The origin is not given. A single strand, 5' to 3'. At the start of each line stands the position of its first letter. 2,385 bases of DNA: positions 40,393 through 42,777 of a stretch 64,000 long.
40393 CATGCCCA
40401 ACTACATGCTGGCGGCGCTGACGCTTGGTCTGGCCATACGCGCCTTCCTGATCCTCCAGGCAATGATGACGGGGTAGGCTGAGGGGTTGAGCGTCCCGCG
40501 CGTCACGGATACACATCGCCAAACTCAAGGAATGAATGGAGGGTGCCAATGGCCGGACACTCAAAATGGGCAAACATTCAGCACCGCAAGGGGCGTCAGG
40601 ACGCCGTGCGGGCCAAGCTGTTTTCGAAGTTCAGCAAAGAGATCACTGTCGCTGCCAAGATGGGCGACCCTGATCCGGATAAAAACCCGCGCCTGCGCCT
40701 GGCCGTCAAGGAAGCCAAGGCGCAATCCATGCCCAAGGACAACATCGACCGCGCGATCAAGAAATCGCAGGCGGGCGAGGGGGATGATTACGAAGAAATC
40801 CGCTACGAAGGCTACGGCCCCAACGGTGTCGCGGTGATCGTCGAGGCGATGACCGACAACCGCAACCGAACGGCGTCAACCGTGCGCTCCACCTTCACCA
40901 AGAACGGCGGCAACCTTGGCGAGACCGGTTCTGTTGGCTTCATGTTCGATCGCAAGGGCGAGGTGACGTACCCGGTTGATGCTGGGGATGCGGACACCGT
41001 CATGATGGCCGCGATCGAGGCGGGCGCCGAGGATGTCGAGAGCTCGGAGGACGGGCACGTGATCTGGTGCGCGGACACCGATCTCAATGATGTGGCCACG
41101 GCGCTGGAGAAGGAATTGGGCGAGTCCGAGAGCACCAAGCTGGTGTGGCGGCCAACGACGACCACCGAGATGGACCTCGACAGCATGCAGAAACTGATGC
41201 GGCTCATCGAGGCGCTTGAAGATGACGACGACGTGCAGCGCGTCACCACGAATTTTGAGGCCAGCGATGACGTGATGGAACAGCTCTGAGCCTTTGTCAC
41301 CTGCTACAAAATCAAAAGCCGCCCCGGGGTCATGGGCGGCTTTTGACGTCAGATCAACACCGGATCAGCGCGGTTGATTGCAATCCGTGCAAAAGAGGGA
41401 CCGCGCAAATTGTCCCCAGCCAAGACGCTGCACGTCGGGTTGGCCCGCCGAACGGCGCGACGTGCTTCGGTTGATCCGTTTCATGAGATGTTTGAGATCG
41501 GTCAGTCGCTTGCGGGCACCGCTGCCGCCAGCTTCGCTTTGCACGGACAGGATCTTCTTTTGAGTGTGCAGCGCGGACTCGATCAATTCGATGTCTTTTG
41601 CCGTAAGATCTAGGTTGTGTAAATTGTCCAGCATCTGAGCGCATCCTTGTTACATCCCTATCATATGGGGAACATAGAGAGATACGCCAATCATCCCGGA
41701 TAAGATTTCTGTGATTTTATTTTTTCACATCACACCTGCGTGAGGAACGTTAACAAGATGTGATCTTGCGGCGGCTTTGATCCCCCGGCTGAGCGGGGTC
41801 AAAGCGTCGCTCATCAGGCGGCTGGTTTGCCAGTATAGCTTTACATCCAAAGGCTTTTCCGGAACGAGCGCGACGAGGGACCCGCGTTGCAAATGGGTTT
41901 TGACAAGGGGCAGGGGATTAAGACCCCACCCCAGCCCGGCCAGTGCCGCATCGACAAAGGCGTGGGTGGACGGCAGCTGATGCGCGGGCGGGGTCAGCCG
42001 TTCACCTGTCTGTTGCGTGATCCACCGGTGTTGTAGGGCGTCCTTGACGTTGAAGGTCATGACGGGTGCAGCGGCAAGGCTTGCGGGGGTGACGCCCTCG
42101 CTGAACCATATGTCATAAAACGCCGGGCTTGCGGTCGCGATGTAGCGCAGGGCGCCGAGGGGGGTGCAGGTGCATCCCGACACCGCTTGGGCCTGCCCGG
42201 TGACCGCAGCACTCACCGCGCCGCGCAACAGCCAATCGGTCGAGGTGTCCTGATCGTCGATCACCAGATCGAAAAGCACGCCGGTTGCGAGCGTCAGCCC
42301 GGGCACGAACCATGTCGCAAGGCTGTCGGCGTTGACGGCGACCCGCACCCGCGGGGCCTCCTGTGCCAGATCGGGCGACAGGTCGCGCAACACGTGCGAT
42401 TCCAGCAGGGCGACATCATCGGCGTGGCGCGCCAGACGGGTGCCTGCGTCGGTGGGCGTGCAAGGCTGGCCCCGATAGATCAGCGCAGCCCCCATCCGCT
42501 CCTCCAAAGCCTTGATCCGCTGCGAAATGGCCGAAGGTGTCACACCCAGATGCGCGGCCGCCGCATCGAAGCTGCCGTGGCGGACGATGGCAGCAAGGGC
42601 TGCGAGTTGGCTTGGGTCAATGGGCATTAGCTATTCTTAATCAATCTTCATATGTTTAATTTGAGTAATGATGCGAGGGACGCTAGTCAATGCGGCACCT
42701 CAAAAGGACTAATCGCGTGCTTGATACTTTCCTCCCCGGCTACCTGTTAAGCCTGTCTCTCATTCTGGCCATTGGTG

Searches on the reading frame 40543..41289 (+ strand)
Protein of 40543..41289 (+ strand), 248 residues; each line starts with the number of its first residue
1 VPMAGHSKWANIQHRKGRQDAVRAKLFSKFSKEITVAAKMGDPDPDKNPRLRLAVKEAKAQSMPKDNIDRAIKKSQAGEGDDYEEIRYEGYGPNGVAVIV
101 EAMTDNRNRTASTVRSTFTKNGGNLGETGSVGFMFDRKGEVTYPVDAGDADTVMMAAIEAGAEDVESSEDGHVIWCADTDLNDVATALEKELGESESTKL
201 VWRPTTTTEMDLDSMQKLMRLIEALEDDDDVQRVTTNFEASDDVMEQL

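Call 4: search_protein_families(library=pfam, proteins=[window:40543-41289:+])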
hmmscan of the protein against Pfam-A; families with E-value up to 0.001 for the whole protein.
window:40543-41289:+ (248 aa): 2 families
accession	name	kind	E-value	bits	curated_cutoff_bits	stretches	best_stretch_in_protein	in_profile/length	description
PF01709.26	Transcrip_reg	-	1.9e-61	206.9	27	1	83-238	1-160/160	TACO1/YebC second and third domain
PF20772.2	TACO1_YebC_N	-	1.1e-33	115.9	36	1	7-76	1-71/73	TACO1/YebC protein N-terminal domain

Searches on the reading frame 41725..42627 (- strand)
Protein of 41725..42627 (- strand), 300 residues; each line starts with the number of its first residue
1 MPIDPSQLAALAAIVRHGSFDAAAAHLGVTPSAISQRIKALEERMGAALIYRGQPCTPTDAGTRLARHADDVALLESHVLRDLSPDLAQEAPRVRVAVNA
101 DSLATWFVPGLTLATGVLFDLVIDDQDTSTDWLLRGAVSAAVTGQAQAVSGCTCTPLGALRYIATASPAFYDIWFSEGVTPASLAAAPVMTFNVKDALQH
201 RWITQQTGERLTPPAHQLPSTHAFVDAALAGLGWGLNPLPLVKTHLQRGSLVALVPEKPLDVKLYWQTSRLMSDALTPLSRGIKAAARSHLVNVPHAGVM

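Call 4: search_protein_families(library=pfam, proteins=[window:41725-42627:-])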
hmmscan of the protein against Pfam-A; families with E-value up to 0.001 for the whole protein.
window:41725-42627:- (300 aa): 3 families
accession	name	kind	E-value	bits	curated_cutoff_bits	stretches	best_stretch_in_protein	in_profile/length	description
PF00126.33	HTH_1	-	5.2e-19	68.4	26.6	1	7-62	3-59/60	Bacterial regulatory helix-turn-helix protein, lysR family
PF03466.25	LysR_substrate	-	2.6e-17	63.3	28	1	113-277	31-198/209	LysR substrate binding domain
PF12802.13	MarR_2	-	0.00047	20.7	27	0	3-44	3-47/61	MarR family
